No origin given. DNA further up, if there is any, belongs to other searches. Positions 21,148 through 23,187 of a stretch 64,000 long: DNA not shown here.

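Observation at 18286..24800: Three tandem paralogous polytopic membrane proteins of an unrecognised family, with a conserved '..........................…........' motif after TM1 and a TPR-like C-terminal tail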

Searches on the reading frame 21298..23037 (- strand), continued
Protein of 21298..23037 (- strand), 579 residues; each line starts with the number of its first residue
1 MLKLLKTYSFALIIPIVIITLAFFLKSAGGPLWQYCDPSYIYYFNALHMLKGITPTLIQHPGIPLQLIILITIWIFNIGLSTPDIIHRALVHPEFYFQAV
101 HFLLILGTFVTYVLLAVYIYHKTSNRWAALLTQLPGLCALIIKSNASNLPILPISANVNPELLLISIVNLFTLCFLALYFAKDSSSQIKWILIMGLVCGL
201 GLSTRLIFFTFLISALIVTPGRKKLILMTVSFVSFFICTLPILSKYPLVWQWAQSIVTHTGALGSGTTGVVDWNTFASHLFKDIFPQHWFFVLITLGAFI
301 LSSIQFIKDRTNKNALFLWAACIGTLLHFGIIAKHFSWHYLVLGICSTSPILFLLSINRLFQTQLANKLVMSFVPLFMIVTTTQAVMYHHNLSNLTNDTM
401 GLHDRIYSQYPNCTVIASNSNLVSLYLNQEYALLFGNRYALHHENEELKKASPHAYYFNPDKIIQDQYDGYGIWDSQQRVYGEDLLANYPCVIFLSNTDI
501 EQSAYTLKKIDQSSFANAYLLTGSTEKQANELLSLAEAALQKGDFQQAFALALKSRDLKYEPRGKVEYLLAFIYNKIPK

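Call 44: fold_search(model_id=the predicted structure, library=pdb)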
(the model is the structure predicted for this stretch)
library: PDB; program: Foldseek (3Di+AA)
matches with E <= 10: 434; with E <= 0.001: 1
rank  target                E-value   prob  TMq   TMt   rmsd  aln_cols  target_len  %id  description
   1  5f15                  1.9e-04  1.00  0.43  0.45  11.2       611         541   11  Crystal Structure of ArnT from Cupriavidus metallidurans bound to Undecaprenyl phosphate (released 2016-02-17)
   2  9n9j_I                2.4e-03  1.00  0.33  0.28  14.0       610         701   11  Structure of a GRP94 folding intermediate engaged with a CCDC134- and FKBP11-bound secretory translocon (released 2025-11-19)
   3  8agb_A                3.9e-03  1.00  0.39  0.36  13.0       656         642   11  Structure of yeast oligosaccharylransferase complex with lipid-linked oligosaccharide bound (released 2022-12-07)
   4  9i5k_A                4.4e-03  1.00  0.41  0.47   8.3       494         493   12  Structure of the Chaetomium thermophilum Pmt4 homodimer (C2 symmetry) (released 2025-12-24)
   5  8pn9_A                7.1e-03  1.00  0.36  0.33  12.5       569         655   10  Structure of human oligosaccharyltransferase OST-A complex bound to NGI-1 (released 2024-05-08)
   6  9s6r_A                2.6e-02  1.00  0.34  0.46   9.9       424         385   13  Ternary cryo-EM structure of yeast ALG3 with Dol25-PP-GlcNAc2Man5, Dol25-P-Man, and Fab (released 2026-03-18)
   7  6c26_A                2.7e-02  0.94  0.29  0.27  15.8       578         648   10  The Cryo-EM structure of a eukaryotic oligosaccharyl transferase complex (released 2018-01-31)
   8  9e6i_B                5.0e-02  0.99  0.27  0.23  10.9       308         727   13  Cryo-EM structure of Saccharomyces cerevisiae Pmt4-Ccw5 complex (released 2025-10-15)
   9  9e61_A                5.5e-02  0.99  0.27  0.23   8.7       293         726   13  Cryo-EM structure of Saccharomyces cerevisiae Pmt4 apo form (released 2025-10-15)
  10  9e61_B                6.0e-02  0.99  0.27  0.23  10.7       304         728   12  Cryo-EM structure of Saccharomyces cerevisiae Pmt4 apo form (released 2025-10-15)
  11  6p25_B                1.1e-01  0.99  0.27  0.23   6.4       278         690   12  Structure of S. cerevisiae protein O-mannosyltransferase Pmt1-Pmt2 complex bound to the sugar donor and a peptide acce (released 2019-07-10)
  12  6zgr_B                1.1e-01  0.18  0.11  0.15  22.3       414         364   12  Crystal structure of a MFS transporter with bound 1-hydroxynaphthalene-2-carboxylic acid at 2.67 Angstroem resolution (released 2021-10-20)
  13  3wdo                  1.2e-01  0.12  0.10  0.12  23.1       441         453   11  Structure of E. coli YajR transporter (released 2013-08-07)
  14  8qcy                  1.3e-01  0.15  0.12  0.15  24.5       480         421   10  Cryo-EM structure of the outward-facing FLVCR2 (released 2024-04-17)
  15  6g9x_B                1.3e-01  0.13  0.11  0.14  22.2       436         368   13  Crystal structure of a MFS transporter at 2.54 Angstroem resolution (released 2019-07-03)
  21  9i5l_A                1.9e-01  0.95  0.24  0.20   9.8       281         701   16  Structure of the Chaetomium thermophilum Pmt4 homodimer (C1 symmetry) (released 2025-12-24)
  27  8zal_J                2.1e-01  0.10  0.12  0.13  25.7       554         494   11  EmrAB-TolC MFS-type tripartite multidrug efflux pump EA (released 2025-04-30)
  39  9irw                  3.7e-01  0.15  0.11  0.12  18.2       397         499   12  Structure of human URAT1 bound with urate (released 2025-01-15)
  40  8z7r                  3.7e-01  0.08  0.10  0.13  22.6       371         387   13  SLC19A3 apo structure (released 2025-01-08)
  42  9pcb                  3.9e-01  0.08  0.10  0.13  24.5       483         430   11  Structure of Synaptic Vesicle Protein 2A Bound to UCB-J (released 2025-09-10)
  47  9ii3_R                4.6e-01  0.15  0.11  0.09  19.8       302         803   17  Cryo-EM Structure of the 2:1 Complex of mGlu3 and beta-arrestin1 (released 2025-03-05)
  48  8z3q_R                4.6e-01  0.11  0.10  0.18  27.0       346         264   13  Cryo-EM structure of the hGPR4-Gs complex in pH7.6 (released 2025-04-23)
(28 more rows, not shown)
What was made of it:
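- Foldseek's top hit is ArnT (E 1.9e-4) over the full length (call 44). Foldseek lists MFS transporters in the lower ranks (call 44). The MFS matches have probability <=0.18 and TM-score about 0.1 (call 44).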

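Call 47: search_solved_structures(query=A4, max_evalue=10, show_alignments=3)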
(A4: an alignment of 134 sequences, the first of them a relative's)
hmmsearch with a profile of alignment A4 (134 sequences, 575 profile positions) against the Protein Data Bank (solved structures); distinct sequences matched with E-value up to 10: 17.
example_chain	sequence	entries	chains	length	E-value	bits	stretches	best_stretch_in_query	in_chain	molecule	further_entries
7c7l_A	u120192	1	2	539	0.14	13.6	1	392-500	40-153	CRISPR-associated protein Cas14a.1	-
7l48_A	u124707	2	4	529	0.14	13.6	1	392-500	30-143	Cas12f | Cas12f1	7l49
2lh8_A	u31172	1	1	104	0.28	12.6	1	430-481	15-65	Major prion protein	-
2k56_A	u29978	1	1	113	0.34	12.4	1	431-494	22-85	Major prion protein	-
1b10_A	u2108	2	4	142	0.53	11.7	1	430-478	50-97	PROTEIN (PRION PROTEIN) | Major prion protein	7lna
2l1e_A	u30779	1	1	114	0.65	11.4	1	431-497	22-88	Major prion protein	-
4yxl_A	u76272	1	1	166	0.67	11.4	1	430-475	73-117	Major prion protein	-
2kfo_A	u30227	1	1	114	1.1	10.6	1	431-494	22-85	Major prion protein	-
2kfm_A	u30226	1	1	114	1.5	10.2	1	431-492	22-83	Major prion protein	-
1xyx_A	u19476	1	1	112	1.5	10.2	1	431-494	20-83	Major prion protein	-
2l1d_A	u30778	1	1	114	1.6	10.1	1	431-494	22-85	Major prion protein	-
2l1h_A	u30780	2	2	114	1.6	10.1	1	431-494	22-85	Major prion protein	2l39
2k5o_A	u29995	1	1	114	1.7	10.1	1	431-494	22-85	Major prion protein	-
2l40_A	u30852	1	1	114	1.9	9.9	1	431-493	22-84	Major prion protein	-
2l1k_A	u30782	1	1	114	1.9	9.9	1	431-479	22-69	Major prion protein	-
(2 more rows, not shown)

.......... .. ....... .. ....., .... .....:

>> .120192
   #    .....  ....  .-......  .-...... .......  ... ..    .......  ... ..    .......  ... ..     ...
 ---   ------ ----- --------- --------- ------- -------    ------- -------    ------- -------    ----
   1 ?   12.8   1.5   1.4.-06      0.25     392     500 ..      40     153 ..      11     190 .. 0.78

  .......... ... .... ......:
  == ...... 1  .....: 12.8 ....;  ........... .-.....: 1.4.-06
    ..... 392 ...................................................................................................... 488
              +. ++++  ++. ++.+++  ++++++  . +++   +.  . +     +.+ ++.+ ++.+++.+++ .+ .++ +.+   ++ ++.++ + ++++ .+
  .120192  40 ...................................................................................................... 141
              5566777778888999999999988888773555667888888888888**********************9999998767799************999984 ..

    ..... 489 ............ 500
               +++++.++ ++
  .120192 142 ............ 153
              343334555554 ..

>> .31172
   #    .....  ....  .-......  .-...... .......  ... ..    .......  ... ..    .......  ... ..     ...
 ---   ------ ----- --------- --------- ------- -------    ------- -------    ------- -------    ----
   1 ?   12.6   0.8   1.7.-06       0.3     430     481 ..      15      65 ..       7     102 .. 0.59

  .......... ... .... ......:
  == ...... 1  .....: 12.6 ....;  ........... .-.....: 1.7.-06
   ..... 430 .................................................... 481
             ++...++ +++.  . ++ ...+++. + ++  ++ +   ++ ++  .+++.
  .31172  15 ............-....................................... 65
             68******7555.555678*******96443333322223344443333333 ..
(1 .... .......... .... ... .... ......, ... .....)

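Call 58: search_protein_families(library=pfam, alignment_id=A5, max_evalue=0.00001)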
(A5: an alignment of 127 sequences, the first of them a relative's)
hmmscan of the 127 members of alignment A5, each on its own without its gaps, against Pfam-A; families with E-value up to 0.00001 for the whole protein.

A. member 1, L001:6866-8554:- (562 aa): 3 families
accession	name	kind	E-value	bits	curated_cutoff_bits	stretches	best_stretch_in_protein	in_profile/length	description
PF10131.15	PTPS_related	-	1.5e-11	44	26.4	1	69-411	1-323/621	6-pyruvoyl-tetrahydropterin synthase related domain; membrane protein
PF09586.16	YfhO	-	3.7e-07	29.3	28.5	0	61-393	69-382/835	Bacterial membrane protein YfhO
PF13231.12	PMT_2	-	1.5e-06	28.9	26.1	1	73-226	3-150/160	Dolichyl-phosphate-mannose-protein mannosyltransferase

B. families by the number of members that match (of 127 scanned): 121 families (the first 25 are shown)
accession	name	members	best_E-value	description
PF00535.33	Glycos_transf_2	15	8e-29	Glycosyl transferase family 2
PF08241.18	Methyltransf_11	13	3.3e-14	Methyltransferase domain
PF13489.12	Methyltransf_23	9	5.7e-16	Methyltransferase domain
PF13847.12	Methyltransf_31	9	4.5e-15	Methyltransferase domain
PF13649.12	Methyltransf_25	8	4.5e-16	Methyltransferase domain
PF08242.18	Methyltransf_12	8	4.5e-13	Methyltransferase domain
PF13641.12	Glyco_tranf_2_3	8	1.1e-08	Glycosyltransferase like family 2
PF10111.15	Glyco_tranf_2_2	5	1.2e-08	Glycosyltransferase like family 2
PF13231.12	PMT_2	4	7.2e-20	Dolichyl-phosphate-mannose-protein mannosyltransferase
PF07021.18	MetW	4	4e-07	Methionine biosynthesis protein MetW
PF03062.24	MBOAT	3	1.2e-36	MBOAT, membrane-bound O-acyltransferase family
PF13419.12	HAD_2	3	1.1e-17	Haloacid dehalogenase-like hydrolase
PF06305.16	LapA_dom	3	1.5e-13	Lipopolysaccharide assembly protein A domain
PF18962.6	Por_Secre_tail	3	5.4e-12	Secretion system C-terminal sorting domain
PF00702.32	Hydrolase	3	5.5e-09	haloacid dehalogenase-like hydrolase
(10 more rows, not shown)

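Call 64: find_encoding_contigs(protein=P0001, flank=500, max_places=2)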
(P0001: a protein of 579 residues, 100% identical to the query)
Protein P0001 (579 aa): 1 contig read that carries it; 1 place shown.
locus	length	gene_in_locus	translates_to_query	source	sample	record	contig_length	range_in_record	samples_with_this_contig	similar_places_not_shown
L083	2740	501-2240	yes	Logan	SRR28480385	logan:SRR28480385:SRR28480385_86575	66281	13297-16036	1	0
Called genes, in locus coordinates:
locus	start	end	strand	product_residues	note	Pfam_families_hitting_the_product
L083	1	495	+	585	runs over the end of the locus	-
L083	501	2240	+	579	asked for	-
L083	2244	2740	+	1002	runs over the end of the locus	PF01757:Acyl_transf_3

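Call 66: find_encoding_contigs(protein=P0005, flank=10000, max_places=2)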
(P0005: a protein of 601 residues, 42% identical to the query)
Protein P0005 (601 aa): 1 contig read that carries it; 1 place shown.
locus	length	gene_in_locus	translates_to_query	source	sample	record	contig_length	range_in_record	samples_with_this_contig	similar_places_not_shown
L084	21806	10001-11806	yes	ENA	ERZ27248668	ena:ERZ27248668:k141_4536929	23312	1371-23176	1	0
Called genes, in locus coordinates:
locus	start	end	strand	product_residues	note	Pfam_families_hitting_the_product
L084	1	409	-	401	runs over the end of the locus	-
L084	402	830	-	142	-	-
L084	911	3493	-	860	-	PF05342:Peptidase_M26_N (weak), PF26549:Tricorn_N (faint), PF18998:Flg_new_2, PF07705:CARDB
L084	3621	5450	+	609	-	PF01522:Polysacc_deac_1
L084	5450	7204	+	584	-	-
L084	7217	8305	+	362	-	PF01757:Acyl_transf_3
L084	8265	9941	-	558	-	PF10131:PTPS_related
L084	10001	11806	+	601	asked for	-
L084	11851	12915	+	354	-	PF01757:Acyl_transf_3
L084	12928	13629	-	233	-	PF01863:YgjP-like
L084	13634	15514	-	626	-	PF13231:PMT_2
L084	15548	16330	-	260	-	PF07719:TPR_2 (faint), PF00515:TPR_1 (faint), PF13174:TPR_6 (faint), PF13414:TPR_11 (weak)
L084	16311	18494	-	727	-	PF09586:YfhO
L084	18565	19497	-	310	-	PF00535:Glycos_transf_2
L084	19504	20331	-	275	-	PF13489:Methyltransf_23, PF13847:Methyltransf_31, PF08241:Methyltransf_11, PF08242:Methyltransf_12, PF13649:Methyltransf_25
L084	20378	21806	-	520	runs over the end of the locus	?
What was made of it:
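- Stand-alone AT3 genes flank the A-type ortholog in L084 (call 66).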

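Call 67: find_encoding_contigs(protein=P0011, flank=10000, max_places=2)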
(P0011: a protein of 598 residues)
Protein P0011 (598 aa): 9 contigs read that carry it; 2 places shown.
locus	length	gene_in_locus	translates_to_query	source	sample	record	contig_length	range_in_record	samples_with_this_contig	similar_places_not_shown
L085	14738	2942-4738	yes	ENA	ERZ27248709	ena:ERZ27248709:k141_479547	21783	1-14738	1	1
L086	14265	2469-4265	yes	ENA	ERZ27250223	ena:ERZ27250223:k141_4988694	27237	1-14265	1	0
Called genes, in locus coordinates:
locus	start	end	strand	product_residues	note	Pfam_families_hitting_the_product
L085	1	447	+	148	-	?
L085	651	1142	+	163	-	-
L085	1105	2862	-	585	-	PF10131:PTPS_related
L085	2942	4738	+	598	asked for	-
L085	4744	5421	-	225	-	PF01863:YgjP-like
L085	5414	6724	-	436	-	PF13472:Lipase_GDSL_2 (weak)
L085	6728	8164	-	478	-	PF03062:MBOAT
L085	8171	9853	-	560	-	PF00702:Hydrolase (faint), PF13419:HAD_2 (faint)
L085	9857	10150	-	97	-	-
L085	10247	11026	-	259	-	PF13424:TPR_12 (faint), PF13174:TPR_6 (faint), PF07719:TPR_2 (faint), PF00515:TPR_1 (faint), PF13176:TPR_7 (faint), PF13414:TPR_11 (weak), PF14559:TPR_19 (weak)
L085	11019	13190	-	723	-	-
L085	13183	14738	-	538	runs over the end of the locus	PF25182:NonGDSL (faint), PF13472:Lipase_GDSL_2 (weak), PF13176:TPR_7 (faint), PF13424:TPR_12 (faint), PF00515:TPR_1 (faint), PF13181:TPR_8 (faint), PF13428:TPR_14 (faint), PF07719:TPR_2 (weak), +3 more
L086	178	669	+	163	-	-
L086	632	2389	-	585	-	PF10131:PTPS_related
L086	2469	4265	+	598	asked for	-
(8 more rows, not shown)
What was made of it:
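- An MBOAT plus GDSL pair lies near another ortholog (call 67).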

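Call 72: search_protein_families(library=pfam, alignment_id=A6, max_evalue=0.1)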
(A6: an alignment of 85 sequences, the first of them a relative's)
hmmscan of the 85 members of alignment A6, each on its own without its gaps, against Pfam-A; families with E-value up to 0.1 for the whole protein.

A. member 1, P0025 (580 aa): 0 families

B. families by the number of members that match (of 85 scanned): 26 families (the first 25 are shown)
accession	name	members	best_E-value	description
PF09594.16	GT87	5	7.1e-06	Glycosyltransferase family 87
PF13231.12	PMT_2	4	0.00069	Dolichyl-phosphate-mannose-protein mannosyltransferase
PF11992.13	TgpA_N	2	0.0046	TgpA N-terminal domain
PF24661.1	DUF7649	2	0.0081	Domain of unknown function (DUF7649)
PF22122.2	InlK_D2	1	0.00057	Internalin K domain D2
PF02366.24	PMT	1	0.0016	Dolichyl-phosphate-mannose-protein mannosyltransferase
PF14077.11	WD40_alt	1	0.005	Alternative WD40 repeat motif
PF13677.11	MotB_plug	1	0.0054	Membrane MotB of proton-channel complex MotA/MotB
PF07698.17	7TM-7TMR_HD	1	0.0063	7TM receptor with intracellular HD hydrolase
PF11204.13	DUF2985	1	0.01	Protein of unknown function (DUF2985)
PF07906.18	Toxin_15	1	0.011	ShET2 enterotoxin, N-terminal region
PF17370.7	DUF5392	1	0.014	Family of unknown function (DUF5392)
PF12036.14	DUF3522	1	0.018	Protein of unknown function (DUF3522)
PF04956.18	TrbC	1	0.024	TrbC/VIRB2 pilin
PF09913.15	DUF2142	1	0.04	Predicted membrane protein (DUF2142)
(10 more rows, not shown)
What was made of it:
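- On Pfam GT87 (PimE-type mannosyltransferases): 5 of 85 members hit weakly, best E 7e-6 (call 72).
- Closest known: Protein O-mannosyltransferases and bacterial PMT_2 'GT39 family' proteins. Same: A few family members give weak PMT_2/PMT Pfam hits (call 72).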

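Call 73: predict_structure(alignment_id=A4)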
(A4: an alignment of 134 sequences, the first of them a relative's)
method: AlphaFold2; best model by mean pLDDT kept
length: 579 residues; sequences in the alignment: 134
mean_pLDDT: 95.8   pTM: 0.94
mean pLDDT of the five models: 95.8, 95.7, 95.6, 95.4, 95.2
residues with pLDDT >= 90: 540; 70-90: 31; 50-70: 8; < 50: 0
segments of 3 or more residues with pLDDT < 50: none
pLDDT, mean of each block of 10 residues (from residue 1): 95 98 98 94 98 93 96 98 98 98 98 98 97 98 94 97 98 98 98 98 97 98 98 98 97 96 94 97 97 98 98 98 98 96 98 95 94 97 98 97 98 92 83 95 96 95 70 95 98 92 94 96 97 98 97 97 93 93
secondary structure, 60 per line:
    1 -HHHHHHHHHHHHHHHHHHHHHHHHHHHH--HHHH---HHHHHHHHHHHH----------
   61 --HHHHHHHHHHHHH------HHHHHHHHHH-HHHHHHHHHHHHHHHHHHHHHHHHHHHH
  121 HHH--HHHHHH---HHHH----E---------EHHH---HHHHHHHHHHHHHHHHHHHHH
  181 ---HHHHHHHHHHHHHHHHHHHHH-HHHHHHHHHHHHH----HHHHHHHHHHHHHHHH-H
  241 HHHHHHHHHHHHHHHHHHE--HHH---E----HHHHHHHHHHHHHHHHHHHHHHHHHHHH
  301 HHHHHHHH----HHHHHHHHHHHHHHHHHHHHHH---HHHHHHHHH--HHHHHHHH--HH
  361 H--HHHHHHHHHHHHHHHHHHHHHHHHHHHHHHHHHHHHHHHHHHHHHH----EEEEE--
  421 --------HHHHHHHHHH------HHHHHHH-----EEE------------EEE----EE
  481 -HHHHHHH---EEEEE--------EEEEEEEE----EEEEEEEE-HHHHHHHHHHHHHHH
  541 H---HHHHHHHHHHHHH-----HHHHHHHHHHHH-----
elements in order: H2-29 H32-35 H39-50 H63-75 H82-91 H93-123 H126-131 H135-138 H160-180 H184-204 H206-218 H223-238 H240-258 H273-308 H313-334 H338-346 H349-356 H364-409 E414-418 H429-438 H445-451 E457-459 E472-474 H482-488 E492-496 E505-512 E517-524 H526-541 H545-557 H563-574
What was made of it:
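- On GT-C_A structural class of glycosyltransferases: The model has pLDDT 95.8 (call 73). The model has TM1 at H2-29, D37, JM1 at H39-50, JM2 at H63-75 and TM2 at H93-123 (call 73).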
